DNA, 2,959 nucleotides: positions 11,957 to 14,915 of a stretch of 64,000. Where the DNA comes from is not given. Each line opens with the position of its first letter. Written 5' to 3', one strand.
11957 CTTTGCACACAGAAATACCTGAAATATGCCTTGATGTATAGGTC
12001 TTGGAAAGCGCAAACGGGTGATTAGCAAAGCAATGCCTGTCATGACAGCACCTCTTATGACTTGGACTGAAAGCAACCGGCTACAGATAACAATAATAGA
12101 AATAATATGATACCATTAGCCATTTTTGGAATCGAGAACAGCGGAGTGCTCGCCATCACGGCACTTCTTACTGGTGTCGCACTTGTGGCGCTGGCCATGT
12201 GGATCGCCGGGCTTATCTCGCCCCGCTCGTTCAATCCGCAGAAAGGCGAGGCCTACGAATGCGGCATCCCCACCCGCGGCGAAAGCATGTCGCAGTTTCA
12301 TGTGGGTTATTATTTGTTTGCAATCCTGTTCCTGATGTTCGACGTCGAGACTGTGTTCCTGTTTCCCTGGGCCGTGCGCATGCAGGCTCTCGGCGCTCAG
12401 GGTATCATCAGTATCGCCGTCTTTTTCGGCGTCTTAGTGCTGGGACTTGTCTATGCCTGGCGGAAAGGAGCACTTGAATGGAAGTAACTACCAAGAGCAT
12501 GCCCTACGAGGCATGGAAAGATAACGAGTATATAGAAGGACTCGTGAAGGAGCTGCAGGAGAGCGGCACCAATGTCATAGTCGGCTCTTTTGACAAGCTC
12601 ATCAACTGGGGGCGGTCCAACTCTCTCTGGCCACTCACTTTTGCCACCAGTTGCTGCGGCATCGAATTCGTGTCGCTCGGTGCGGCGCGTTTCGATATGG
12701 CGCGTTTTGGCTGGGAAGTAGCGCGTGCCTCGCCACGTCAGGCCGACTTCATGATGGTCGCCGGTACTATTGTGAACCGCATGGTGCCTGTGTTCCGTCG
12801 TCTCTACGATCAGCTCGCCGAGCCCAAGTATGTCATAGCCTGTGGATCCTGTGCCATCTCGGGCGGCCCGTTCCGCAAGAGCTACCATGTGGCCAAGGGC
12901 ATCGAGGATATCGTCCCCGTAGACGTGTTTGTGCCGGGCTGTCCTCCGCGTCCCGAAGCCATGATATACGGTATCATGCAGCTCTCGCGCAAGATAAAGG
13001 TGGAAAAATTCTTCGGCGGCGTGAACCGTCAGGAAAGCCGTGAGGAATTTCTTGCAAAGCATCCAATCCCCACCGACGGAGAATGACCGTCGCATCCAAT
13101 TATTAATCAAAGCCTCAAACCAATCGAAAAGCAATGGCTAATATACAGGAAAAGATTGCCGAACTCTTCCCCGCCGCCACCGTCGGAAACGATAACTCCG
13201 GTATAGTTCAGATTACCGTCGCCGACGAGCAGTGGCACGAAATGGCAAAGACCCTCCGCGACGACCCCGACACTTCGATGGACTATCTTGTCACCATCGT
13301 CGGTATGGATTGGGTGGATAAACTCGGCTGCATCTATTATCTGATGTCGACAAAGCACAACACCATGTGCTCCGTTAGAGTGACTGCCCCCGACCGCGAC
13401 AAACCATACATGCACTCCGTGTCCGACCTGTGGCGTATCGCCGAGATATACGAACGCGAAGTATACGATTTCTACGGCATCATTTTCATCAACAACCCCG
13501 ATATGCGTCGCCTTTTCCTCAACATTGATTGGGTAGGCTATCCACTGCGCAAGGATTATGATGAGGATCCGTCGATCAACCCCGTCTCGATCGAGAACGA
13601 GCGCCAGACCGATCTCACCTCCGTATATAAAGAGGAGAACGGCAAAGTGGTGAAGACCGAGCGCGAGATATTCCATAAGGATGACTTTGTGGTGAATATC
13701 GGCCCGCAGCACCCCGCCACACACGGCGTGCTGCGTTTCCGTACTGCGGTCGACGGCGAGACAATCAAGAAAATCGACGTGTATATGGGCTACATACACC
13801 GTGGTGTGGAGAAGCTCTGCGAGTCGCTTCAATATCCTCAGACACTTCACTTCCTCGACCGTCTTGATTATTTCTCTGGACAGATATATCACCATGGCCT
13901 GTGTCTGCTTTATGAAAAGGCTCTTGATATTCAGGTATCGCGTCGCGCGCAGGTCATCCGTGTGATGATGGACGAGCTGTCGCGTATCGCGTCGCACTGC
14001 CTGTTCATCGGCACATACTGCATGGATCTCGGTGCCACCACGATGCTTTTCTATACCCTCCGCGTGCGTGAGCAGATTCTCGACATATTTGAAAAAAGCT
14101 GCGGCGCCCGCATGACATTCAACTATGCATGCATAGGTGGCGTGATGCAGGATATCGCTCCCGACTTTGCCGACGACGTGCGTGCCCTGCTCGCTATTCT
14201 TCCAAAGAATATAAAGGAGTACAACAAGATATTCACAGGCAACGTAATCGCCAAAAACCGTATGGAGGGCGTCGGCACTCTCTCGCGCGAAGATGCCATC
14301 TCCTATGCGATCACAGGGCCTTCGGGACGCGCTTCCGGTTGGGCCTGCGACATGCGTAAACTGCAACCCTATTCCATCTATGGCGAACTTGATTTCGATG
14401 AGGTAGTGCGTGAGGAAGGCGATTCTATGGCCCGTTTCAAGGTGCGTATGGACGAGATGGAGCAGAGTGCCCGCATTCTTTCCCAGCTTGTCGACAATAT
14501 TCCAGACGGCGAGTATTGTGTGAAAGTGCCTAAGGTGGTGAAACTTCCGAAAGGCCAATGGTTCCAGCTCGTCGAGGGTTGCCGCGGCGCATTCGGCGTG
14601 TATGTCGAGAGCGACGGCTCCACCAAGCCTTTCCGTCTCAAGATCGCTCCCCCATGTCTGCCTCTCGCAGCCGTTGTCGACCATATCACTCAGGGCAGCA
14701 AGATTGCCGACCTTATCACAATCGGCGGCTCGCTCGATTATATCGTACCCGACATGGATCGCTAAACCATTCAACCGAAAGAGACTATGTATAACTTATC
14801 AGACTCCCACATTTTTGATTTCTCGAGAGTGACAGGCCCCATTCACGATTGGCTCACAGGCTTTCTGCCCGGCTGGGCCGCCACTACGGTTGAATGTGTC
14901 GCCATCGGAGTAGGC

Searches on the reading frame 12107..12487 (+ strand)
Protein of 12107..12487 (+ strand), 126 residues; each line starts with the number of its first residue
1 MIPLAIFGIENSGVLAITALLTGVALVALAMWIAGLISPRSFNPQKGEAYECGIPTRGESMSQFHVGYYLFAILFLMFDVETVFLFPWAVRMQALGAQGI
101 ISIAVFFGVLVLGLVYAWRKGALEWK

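Call 3: search_protein_families(library=pfam, proteins=[window:12107-12487:+])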
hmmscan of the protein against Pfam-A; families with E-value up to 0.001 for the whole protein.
window:12107-12487:+ (126 aa): 1 family
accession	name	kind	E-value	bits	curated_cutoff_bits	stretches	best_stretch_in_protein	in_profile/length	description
PF00507.24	Oxidored_q4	-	1.1e-35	122.2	23.3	1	28-125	2-99/99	NADH-ubiquinone/plastoquinone oxidoreductase, chain 3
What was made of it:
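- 12107..12487 (+): nuoA (126 aa). PF00507, E = 1e-35 (call 3)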

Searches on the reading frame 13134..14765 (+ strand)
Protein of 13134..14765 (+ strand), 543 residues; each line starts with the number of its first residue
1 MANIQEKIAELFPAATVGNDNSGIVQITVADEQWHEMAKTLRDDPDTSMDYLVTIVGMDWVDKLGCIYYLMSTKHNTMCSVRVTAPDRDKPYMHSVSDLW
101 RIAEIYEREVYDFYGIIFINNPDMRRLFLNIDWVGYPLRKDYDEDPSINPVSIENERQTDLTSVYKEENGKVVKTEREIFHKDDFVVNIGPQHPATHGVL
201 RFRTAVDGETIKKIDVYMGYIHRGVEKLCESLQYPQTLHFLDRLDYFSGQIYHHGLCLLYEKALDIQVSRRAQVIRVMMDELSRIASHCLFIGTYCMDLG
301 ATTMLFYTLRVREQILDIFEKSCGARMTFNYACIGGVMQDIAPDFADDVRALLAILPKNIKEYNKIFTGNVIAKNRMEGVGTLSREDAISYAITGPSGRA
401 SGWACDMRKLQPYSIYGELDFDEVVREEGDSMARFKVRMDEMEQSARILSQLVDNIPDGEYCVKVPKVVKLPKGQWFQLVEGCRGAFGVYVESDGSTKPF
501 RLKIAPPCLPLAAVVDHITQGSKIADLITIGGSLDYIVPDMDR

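Call 3: search_protein_families(library=pfam, proteins=[window:13134-14765:+])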
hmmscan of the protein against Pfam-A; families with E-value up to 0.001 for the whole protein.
window:13134-14765:+ (543 aa): 2 families
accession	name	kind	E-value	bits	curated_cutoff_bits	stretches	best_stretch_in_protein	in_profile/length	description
PF00346.24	Complex1_49kDa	-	6.8e-81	271.7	24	1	298-543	1-271/271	Respiratory-chain NADH dehydrogenase, 49 Kd subunit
PF00329.25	Complex1_30kDa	-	2.9e-37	128.4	22.5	1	27-144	1-120/124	Respiratory-chain NADH dehydrogenase, 30 Kd subunit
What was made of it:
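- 13134..14765 (+): nuoCD fusion (543 aa). PF00329 + PF00346 (call 3)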
